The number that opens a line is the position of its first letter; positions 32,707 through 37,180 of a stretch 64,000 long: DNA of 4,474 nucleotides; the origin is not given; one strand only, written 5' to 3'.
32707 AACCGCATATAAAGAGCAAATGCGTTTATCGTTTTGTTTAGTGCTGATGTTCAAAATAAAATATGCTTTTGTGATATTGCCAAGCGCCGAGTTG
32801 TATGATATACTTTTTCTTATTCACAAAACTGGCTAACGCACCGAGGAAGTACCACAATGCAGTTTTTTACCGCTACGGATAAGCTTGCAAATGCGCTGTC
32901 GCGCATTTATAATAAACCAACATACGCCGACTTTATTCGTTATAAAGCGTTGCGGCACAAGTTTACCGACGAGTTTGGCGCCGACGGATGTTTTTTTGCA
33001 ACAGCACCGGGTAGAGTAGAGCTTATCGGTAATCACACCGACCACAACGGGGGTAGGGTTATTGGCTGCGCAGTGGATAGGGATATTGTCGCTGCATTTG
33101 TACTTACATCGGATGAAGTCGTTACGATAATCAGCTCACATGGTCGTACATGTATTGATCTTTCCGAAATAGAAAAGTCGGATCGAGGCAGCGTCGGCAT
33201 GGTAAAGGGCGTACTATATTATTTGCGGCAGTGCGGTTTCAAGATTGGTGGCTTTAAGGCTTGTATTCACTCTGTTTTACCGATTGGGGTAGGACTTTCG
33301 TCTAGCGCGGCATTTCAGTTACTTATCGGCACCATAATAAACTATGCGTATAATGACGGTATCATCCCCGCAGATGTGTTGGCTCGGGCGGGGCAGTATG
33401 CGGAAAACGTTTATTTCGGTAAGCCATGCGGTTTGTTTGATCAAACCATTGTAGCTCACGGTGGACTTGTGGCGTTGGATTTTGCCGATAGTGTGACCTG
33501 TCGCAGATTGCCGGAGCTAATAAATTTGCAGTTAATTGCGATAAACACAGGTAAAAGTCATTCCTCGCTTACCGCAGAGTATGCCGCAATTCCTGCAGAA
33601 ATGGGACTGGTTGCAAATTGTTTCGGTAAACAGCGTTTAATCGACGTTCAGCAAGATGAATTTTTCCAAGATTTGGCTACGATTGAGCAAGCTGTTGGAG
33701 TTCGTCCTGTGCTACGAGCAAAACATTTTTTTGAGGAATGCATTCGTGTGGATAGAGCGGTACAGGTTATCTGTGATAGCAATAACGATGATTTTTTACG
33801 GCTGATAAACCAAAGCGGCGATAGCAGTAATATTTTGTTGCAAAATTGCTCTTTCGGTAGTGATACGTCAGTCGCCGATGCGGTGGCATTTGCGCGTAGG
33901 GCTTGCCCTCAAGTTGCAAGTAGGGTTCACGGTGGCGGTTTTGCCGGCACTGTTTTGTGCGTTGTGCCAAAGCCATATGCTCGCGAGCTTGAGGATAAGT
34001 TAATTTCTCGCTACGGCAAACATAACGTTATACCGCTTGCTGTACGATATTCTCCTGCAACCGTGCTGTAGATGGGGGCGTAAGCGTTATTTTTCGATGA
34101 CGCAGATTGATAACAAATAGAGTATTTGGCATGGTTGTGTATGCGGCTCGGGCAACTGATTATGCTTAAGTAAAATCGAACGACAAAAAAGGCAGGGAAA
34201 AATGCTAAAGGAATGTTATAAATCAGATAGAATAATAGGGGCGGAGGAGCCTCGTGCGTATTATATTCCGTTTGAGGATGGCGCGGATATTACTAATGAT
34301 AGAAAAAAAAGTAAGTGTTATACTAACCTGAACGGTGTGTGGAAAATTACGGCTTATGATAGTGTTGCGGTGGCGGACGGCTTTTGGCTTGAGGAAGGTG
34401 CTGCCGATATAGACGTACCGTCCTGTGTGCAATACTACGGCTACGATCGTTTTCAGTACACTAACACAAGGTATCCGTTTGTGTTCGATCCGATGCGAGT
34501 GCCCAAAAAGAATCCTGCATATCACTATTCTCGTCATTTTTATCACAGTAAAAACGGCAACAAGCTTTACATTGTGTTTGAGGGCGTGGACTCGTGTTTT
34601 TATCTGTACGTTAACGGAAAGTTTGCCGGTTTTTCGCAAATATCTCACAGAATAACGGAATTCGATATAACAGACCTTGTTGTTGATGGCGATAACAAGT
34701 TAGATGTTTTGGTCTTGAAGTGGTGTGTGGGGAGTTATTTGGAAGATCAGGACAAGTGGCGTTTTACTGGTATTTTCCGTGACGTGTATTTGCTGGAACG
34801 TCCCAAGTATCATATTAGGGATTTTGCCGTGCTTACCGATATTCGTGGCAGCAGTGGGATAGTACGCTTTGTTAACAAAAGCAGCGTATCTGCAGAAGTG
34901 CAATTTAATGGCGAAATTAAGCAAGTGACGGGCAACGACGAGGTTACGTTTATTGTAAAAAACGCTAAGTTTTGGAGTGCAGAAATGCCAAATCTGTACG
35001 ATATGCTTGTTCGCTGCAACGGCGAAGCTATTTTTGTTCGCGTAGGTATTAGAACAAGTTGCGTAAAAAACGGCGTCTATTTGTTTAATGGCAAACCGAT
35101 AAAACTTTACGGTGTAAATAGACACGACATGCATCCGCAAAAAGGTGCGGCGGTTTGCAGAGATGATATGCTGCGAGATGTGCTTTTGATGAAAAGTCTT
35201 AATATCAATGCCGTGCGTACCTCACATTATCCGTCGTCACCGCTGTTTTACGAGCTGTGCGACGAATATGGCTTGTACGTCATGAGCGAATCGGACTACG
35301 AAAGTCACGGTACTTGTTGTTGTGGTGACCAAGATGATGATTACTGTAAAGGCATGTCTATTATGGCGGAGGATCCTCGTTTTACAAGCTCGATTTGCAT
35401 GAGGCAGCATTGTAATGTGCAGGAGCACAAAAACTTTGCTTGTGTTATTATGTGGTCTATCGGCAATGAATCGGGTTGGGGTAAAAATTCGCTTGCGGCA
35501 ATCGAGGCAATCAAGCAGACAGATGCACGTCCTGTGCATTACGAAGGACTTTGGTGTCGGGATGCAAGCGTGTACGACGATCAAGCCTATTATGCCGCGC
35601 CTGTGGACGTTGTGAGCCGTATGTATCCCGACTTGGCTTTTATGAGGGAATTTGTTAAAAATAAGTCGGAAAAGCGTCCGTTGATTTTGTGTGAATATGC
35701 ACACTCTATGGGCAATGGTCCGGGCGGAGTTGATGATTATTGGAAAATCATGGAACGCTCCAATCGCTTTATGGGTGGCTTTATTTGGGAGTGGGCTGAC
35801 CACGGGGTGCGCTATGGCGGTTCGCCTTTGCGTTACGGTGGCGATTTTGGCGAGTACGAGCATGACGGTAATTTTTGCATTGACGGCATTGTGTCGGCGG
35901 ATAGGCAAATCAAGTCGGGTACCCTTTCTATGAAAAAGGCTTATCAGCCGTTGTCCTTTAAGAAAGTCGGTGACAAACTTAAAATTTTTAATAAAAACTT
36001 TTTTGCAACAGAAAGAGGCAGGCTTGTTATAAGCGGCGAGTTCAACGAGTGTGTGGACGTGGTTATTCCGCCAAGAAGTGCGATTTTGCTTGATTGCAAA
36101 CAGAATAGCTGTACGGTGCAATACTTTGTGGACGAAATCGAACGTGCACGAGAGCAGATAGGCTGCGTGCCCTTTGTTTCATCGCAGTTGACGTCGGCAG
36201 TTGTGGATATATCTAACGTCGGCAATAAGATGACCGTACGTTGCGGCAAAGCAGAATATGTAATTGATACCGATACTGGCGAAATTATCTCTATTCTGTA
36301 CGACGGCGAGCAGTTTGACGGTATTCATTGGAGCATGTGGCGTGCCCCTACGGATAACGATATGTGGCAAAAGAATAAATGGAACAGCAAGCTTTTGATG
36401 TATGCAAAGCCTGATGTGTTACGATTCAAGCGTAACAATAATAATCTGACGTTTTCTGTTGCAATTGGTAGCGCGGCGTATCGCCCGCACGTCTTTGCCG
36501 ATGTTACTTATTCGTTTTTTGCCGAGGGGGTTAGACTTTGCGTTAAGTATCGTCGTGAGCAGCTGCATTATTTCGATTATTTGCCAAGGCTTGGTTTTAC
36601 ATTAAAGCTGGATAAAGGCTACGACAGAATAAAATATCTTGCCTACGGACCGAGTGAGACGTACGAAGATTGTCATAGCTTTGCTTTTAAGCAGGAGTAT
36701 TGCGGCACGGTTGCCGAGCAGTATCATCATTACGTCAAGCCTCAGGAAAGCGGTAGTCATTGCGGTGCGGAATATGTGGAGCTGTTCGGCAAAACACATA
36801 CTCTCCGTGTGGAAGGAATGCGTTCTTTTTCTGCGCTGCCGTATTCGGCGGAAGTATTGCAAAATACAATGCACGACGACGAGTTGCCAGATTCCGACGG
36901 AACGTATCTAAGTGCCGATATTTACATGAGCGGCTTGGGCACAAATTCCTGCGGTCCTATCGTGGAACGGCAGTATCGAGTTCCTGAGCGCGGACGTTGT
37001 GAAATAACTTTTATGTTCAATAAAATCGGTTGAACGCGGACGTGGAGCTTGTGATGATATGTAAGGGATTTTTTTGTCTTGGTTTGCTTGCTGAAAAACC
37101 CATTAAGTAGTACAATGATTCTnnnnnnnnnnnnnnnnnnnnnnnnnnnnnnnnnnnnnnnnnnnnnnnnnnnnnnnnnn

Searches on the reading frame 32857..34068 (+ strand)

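Call 61: search_protein_families(library=pfam, proteins=[window:32857-34068:+], max_evalue=0.00001)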
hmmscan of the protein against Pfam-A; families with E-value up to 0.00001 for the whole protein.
window:32857-34068:+ (404 aa): 2 families
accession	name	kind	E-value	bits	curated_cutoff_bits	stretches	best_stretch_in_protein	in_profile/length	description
PF10509.15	GalKase_gal_bdg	-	2.5e-19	69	23.1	1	35-80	2-46/49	Galactokinase galactose-binding signature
PF00288.32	GHMP_kinases_N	-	7.2e-13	49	22.3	1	116-203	3-87/87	GHMP kinases N terminal domain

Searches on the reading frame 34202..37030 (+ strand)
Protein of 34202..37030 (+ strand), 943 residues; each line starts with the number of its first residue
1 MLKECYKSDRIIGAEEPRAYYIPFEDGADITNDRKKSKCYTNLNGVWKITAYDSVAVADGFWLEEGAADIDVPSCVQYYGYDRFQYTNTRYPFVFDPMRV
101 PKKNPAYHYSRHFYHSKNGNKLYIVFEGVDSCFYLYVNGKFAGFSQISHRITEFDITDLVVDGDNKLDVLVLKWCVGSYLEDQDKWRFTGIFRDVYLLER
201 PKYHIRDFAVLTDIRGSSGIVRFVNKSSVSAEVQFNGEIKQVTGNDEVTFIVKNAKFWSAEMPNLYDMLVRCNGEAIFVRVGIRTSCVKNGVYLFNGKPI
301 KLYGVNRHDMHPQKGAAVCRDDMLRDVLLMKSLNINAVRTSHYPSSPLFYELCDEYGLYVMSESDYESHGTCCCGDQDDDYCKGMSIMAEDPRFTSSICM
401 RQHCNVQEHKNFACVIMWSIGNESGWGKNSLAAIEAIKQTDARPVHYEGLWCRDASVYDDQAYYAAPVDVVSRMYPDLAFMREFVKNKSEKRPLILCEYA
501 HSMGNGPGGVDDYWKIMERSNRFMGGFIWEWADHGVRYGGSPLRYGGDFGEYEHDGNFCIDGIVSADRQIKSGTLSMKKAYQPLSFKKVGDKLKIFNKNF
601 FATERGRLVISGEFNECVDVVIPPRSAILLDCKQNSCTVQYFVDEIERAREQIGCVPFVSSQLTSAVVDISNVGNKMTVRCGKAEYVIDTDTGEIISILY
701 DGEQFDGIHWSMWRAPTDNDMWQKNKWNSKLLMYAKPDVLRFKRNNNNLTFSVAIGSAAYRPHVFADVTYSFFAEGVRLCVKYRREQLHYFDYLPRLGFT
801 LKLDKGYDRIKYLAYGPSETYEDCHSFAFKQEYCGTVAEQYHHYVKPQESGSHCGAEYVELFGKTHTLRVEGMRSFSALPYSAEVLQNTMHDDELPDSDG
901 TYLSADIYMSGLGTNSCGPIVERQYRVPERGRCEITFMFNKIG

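Call 61: search_protein_families(library=pfam, proteins=[window:34202-37030:+], max_evalue=0.00001)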
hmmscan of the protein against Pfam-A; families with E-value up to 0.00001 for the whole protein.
window:34202-37030:+ (943 aa): 3 families
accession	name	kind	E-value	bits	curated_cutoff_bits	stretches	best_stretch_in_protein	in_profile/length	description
PF02836.23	Glyco_hydro_2_C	-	3.5e-84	282.9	21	1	288-585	3-301/302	Glycosyl hydrolases family 2, TIM barrel domain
PF02929.23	Bgal_small_N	-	6.4e-53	180.4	25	1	683-938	4-247/248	Beta galactosidase small chain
PF02837.24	Glyco_hydro_2_N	-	1.8e-30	106.5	28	1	42-201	3-169/169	Glycosyl hydrolases family 2, sugar binding domain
